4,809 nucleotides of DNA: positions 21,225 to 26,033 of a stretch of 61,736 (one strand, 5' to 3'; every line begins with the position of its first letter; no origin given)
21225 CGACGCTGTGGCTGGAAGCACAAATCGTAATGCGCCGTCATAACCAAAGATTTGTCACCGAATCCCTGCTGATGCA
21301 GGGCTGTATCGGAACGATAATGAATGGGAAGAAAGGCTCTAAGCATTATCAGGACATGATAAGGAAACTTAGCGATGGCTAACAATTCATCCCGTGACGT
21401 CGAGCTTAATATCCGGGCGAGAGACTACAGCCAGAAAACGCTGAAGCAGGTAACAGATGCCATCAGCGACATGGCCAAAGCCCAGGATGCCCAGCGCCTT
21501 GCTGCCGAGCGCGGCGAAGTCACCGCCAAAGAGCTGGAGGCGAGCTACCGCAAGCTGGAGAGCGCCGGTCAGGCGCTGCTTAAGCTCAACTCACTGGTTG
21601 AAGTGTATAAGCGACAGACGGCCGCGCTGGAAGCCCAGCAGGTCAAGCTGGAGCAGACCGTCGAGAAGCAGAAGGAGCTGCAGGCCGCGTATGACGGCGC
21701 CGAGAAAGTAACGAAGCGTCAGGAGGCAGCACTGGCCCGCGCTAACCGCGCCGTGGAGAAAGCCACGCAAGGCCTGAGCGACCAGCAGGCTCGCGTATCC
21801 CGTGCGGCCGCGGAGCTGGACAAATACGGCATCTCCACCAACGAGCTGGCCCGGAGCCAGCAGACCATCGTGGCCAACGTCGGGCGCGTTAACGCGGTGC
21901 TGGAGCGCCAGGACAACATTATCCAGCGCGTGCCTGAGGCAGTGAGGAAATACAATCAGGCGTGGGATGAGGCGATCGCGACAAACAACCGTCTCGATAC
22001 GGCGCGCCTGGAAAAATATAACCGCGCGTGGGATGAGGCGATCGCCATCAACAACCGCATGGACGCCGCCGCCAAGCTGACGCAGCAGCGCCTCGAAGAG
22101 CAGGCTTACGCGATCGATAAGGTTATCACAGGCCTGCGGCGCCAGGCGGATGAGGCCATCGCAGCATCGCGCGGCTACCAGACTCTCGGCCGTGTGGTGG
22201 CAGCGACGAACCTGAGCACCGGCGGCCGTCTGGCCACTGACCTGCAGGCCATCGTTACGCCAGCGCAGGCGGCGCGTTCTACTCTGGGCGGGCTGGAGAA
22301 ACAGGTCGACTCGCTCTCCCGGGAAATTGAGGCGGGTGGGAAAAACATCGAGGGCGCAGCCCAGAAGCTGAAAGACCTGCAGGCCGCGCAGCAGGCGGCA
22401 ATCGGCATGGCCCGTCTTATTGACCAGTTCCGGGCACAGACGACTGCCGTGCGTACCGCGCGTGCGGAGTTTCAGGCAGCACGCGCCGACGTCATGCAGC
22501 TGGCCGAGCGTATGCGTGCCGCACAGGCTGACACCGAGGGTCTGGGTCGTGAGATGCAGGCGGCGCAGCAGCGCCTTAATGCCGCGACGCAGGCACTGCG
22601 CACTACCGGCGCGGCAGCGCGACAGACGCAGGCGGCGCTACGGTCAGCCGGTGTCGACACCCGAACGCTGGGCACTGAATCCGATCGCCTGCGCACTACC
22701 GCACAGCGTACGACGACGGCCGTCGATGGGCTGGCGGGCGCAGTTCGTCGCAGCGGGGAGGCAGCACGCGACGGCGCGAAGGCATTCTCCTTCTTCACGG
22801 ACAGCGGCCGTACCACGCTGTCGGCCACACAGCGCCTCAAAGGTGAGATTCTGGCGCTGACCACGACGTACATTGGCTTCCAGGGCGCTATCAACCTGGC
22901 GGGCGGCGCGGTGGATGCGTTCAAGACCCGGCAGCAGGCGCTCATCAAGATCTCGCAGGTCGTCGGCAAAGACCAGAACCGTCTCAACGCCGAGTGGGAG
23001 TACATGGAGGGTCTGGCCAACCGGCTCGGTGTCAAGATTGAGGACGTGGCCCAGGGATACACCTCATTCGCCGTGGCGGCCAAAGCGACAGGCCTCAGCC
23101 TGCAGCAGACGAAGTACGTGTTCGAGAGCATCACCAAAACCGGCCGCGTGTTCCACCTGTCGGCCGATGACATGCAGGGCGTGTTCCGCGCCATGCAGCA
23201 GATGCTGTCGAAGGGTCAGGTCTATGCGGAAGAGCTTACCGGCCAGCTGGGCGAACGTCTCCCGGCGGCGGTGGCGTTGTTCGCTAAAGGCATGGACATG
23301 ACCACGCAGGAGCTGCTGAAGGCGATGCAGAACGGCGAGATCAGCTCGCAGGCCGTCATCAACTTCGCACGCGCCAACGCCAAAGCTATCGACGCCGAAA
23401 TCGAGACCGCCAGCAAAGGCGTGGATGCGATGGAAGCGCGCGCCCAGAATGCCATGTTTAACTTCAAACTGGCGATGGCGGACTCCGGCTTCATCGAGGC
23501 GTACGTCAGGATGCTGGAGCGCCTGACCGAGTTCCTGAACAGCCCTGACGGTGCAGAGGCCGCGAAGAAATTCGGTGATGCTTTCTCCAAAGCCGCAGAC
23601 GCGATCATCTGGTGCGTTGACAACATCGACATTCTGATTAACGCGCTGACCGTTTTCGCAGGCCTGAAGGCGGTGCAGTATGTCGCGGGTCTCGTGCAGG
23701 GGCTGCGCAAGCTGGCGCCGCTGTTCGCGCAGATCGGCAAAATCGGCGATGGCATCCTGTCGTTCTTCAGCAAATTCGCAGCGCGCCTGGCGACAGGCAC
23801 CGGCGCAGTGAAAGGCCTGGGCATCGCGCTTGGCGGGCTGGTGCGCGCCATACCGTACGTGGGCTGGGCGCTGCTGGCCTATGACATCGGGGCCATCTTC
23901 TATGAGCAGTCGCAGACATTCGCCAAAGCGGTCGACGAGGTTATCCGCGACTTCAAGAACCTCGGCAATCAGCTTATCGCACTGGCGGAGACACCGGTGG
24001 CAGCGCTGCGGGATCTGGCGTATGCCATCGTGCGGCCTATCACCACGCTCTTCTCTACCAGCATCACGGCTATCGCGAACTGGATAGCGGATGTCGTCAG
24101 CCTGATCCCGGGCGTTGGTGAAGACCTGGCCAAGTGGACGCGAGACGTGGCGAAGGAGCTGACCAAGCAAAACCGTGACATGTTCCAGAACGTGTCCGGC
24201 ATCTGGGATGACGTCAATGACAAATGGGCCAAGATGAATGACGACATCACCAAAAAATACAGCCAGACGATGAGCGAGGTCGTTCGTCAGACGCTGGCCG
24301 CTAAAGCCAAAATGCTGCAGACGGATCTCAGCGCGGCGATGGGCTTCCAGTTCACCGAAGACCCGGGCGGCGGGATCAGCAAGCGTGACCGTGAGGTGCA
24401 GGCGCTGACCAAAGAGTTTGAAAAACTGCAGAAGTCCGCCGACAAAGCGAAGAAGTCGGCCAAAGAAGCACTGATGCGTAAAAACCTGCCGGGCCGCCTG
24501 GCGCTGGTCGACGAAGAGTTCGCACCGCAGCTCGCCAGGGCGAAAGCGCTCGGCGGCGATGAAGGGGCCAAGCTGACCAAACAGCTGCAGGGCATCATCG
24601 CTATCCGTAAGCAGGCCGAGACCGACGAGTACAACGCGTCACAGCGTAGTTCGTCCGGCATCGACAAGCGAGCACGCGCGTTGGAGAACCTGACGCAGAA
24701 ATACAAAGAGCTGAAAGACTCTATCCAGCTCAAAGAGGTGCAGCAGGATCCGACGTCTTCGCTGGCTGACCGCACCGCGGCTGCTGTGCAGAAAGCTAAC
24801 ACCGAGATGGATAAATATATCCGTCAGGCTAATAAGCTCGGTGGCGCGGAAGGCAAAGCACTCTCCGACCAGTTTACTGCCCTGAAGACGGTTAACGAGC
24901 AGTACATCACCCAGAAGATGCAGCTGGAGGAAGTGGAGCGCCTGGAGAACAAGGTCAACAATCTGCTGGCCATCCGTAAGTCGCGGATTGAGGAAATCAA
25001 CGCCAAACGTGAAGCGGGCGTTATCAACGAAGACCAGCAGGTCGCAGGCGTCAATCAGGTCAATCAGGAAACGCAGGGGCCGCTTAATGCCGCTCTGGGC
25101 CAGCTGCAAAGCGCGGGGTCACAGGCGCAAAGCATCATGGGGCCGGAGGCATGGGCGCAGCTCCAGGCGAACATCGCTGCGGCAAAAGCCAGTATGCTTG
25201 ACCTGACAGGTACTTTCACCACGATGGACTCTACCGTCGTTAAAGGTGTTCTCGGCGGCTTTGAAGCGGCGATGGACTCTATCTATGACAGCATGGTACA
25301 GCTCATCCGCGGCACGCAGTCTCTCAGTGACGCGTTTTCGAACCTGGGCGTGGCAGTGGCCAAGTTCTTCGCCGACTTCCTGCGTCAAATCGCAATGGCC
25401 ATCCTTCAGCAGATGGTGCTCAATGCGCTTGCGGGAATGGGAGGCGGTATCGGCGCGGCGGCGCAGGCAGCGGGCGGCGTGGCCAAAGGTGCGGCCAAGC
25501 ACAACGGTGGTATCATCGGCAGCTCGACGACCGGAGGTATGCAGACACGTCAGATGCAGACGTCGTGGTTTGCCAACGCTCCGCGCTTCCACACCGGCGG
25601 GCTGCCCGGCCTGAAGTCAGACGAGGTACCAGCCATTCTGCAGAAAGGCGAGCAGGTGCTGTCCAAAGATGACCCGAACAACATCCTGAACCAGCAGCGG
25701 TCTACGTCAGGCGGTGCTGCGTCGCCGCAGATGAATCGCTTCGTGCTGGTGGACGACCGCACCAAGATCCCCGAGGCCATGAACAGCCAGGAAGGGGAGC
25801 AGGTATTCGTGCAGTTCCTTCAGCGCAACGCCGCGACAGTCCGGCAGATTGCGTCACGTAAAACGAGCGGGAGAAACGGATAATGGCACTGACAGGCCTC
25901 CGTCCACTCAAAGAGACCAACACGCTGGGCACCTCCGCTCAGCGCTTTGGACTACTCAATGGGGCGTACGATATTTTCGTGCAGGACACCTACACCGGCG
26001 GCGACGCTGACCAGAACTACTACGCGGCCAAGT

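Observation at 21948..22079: In-frame 66-bp tandem duplication inside the tape measure gene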

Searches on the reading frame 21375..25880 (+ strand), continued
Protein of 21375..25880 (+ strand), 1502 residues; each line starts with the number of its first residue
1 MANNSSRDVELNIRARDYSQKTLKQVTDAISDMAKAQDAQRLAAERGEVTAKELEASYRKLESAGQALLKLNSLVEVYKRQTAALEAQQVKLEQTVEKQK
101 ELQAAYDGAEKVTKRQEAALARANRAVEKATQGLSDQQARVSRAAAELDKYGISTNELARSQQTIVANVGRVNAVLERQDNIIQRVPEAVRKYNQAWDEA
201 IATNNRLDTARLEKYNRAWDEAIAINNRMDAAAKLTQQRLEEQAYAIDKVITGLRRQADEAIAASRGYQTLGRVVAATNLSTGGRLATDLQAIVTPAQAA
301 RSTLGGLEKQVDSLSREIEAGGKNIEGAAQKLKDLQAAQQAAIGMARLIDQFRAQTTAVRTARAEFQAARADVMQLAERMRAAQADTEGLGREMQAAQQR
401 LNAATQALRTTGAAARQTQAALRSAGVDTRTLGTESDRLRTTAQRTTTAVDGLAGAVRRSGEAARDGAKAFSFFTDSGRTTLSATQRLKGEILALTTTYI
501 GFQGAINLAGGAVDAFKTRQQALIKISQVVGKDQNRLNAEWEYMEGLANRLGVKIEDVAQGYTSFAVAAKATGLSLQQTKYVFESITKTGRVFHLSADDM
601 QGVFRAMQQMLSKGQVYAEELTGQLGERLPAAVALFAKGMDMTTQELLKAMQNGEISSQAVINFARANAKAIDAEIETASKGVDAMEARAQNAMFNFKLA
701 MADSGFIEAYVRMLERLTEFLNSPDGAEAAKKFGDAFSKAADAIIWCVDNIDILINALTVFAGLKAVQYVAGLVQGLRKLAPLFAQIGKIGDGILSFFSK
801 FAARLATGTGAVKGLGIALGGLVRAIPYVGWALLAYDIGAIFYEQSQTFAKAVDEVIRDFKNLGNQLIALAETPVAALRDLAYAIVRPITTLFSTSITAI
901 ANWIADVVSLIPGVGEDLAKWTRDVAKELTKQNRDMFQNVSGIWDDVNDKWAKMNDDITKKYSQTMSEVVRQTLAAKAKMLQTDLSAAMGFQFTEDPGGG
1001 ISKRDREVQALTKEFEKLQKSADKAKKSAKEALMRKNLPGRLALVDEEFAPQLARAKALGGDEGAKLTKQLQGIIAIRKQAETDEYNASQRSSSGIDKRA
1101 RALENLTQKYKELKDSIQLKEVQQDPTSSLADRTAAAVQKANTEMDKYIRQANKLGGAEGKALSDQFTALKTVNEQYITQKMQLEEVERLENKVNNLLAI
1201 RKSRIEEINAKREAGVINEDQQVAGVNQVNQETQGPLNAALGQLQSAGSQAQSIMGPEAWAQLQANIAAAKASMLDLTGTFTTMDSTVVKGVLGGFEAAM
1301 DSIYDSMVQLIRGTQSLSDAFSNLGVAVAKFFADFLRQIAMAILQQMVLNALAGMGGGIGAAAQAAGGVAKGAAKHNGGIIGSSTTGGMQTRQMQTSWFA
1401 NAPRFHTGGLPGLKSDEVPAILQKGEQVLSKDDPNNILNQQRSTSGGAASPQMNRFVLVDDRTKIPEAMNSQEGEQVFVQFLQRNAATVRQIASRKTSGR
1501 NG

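Call 53: search_solved_structures(query=window:21375-25880:+, max_evalue=0.001)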
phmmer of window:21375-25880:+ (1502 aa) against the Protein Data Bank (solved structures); distinct sequences matched with E-value up to 0.001: 5.
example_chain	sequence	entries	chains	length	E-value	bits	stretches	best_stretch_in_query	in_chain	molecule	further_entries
8vjh_Q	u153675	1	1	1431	0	1605.1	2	244-1492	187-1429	Tape measure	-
9zd7_4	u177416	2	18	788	6.1e-26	93.8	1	544-706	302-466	gp88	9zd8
9ndy_F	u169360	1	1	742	4e-18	67.8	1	492-722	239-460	Tape measure protein (gp017)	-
9cuy_W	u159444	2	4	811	1.9e-08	35.8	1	536-824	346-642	Putative tape measure protein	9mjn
9m8o_M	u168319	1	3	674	0.00095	20.2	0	475-877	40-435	Gp14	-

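Call 60: search_protein_families(library=pfam, proteins=[P0070, P0042], max_evalue=0.01)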
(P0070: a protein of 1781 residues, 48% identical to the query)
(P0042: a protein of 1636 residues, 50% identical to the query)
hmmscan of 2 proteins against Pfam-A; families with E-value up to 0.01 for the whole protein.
P0070 (1781 aa): 1 family
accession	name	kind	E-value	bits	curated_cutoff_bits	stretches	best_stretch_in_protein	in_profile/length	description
PF20155.4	TMP_3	-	2.7e-23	83.1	41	1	743-914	18-188/192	Tape measure protein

P0042 (1636 aa): 2 families
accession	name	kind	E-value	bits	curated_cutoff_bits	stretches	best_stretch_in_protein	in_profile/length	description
PF20155.4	TMP_3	-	1.7e-25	90.3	41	1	672-843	19-189/192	Tape measure protein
PF16516.10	CC2-LZ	-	0.0024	18.7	35.3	1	444-512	13-81/100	Leucine zipper of domain CC2 of NEMO, NF-kappa-B essential modulator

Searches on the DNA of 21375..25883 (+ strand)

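Call 9: search_dna_similar(query=window:21375-25883:+, collection=phages, mode=near, max_rows=40)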
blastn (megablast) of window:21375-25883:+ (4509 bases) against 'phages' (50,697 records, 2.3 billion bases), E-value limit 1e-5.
Records with a match: 20; places in all: 20; records where one place covers at least 80% of the query: 1.
Best place of each record, by identity: 80-90% 5; 60-80% 15.
By first word of the organism name: Salmonella 15; Yersinia 2; Serratia 1; Klebsiella 1; Xanthomonas 1.
By host as written in the record: Salmonella sp. 5; Salmonella enterica subsp. enterica serovar Typhimurium 3; - 3; Salmonella enterica subsp. enterica serovar Typhimurium str. LT2 2; Salmonella enterica 2; Yersinia enterocolitica 2; Serratia marcescens 4526 1; Klebsiella pneumoniae 1; and 1 more.
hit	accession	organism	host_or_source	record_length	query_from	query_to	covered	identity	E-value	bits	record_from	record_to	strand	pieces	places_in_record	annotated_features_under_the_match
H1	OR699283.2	Salmonella phage BAU.Micro_SLP-22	Salmonella sp.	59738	643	4509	86%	71.8%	0e+0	983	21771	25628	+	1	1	tail length tape measure protein | tail assembly protein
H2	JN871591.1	Salmonella phage SPN19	Salmonella sp.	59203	1393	2763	30%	71.5%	4e-88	333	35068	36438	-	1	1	putative tape measure protein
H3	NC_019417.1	Salmonella phage SPN19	Salmonella sp.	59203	1393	2763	30%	71.5%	4e-88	333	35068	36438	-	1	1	tail length tape measure protein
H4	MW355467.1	Salmonella phage vB_SenS_ER3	Salmonella enterica subsp. enterica ...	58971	1387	2597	27%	72.0%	7e-86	326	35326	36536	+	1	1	smc: chromosome partition protein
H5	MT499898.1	Salmonella phage vB_SentM_sal3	Salmonella enterica subsp. enterica ...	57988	1387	2597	27%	72.0%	7e-86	326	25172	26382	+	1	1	putative tape measure protein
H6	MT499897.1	Salmonella phage vB_SentM_sal2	Salmonella enterica subsp. enterica ...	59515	1387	2597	27%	71.9%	3e-84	320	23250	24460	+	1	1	putative tape measure protein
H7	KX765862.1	Salmonella phage ST-101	-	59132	1387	2597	27%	71.8%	3e-84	320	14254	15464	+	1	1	tail length tape-measure protein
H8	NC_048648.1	Salmonella phage ST-101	-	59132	1387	2597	27%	71.8%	3e-84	320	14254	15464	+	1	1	tail length tape measure protein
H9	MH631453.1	Salmonella phage Siskin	Salmonella enterica subsp. enterica ...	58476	1468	2597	25%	72.5%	3e-89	337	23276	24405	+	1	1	tape measure protein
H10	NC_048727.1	Salmonella phage Siskin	Salmonella enterica subsp. enterica ...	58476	1468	2597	25%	72.5%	3e-89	337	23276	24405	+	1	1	tail length tape measure protein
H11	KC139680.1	Salmonella phage FSL SP-099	Salmonella enterica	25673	1478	2600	25%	72.4%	5e-87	329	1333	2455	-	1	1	tape measure protein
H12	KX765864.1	Salmonella phage ST-374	-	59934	1477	2600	25%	72.1%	3e-84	320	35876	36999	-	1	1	tail length tape-measure protein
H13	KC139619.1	Salmonella phage FSL SP-019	Salmonella enterica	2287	1507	2600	24%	72.2%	7e-81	309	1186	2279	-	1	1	tape measure protein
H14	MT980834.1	Serratia phage vB_SmaS-Smarc5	Serratia marcescens 4526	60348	1405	2229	18%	75.0%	2e-96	361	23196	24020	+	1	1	tape measure protein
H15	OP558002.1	Klebsiella phage vB_KpnS_MAG26fr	Klebsiella pneumoniae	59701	1477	2177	16%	75.3%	3e-84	320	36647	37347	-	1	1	tape measure protein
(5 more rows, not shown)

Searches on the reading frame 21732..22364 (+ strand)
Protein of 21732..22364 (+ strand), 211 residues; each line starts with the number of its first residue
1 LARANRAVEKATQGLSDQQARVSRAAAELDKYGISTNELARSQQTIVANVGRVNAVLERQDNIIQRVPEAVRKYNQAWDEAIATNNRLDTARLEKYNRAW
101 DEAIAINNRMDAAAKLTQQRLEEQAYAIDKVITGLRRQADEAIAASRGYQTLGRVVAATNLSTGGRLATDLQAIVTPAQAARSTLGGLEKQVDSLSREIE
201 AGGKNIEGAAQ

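Call 40: predict_structure(alignment_id=A2)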
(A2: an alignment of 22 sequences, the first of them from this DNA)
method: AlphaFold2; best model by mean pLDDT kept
length: 211 residues; sequences in the alignment: 22
mean_pLDDT: 73.3   pTM: 0.31
mean pLDDT of the five models: 73.3, 69.7, 66.9, 63.8, 62.1
residues with pLDDT >= 90: 5; 70-90: 123; 50-70: 78; < 50: 5
segments of 3 or more residues with pLDDT < 50: 208-211
pLDDT, mean of each block of 10 residues (from residue 1): 74 81 72 60 74 78 71 78 84 89 87 86 84 83 77 63 57 58 66 69 53 39
secondary structure, 60 per line:
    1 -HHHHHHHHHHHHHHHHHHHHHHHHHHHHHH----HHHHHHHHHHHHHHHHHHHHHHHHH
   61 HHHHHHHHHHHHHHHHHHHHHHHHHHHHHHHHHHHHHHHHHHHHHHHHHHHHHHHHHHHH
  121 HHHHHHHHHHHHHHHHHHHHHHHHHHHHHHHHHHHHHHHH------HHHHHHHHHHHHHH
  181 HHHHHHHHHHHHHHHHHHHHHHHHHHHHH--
elements in order: H2-31 H36-160 H167-209

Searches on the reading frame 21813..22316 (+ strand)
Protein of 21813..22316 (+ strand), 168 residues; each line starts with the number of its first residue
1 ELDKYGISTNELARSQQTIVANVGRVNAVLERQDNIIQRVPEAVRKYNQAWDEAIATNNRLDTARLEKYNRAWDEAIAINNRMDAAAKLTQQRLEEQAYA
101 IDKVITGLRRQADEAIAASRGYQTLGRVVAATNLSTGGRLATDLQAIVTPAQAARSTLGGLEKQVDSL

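Call 44: find_related_loci(query=window:21813-22316:+, collection=viral_contigs, flank=1500)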
Query seq(168 aa) (168 aa) in viral_contigs; peptide patterns used: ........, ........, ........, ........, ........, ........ (x = any residue, [..] = any of these).
41 stretches matched a pattern; 4 encode a relative of the query (tblastn E <= 1e-3); 4 distinct loci.
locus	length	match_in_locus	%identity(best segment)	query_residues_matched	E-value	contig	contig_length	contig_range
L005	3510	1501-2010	74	1-168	6e-82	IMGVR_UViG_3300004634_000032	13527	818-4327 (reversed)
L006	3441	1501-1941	66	1-168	9e-66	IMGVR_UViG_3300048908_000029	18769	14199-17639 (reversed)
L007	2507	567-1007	62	1-168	1e-61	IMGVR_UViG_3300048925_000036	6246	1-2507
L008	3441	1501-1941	62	1-168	2e-61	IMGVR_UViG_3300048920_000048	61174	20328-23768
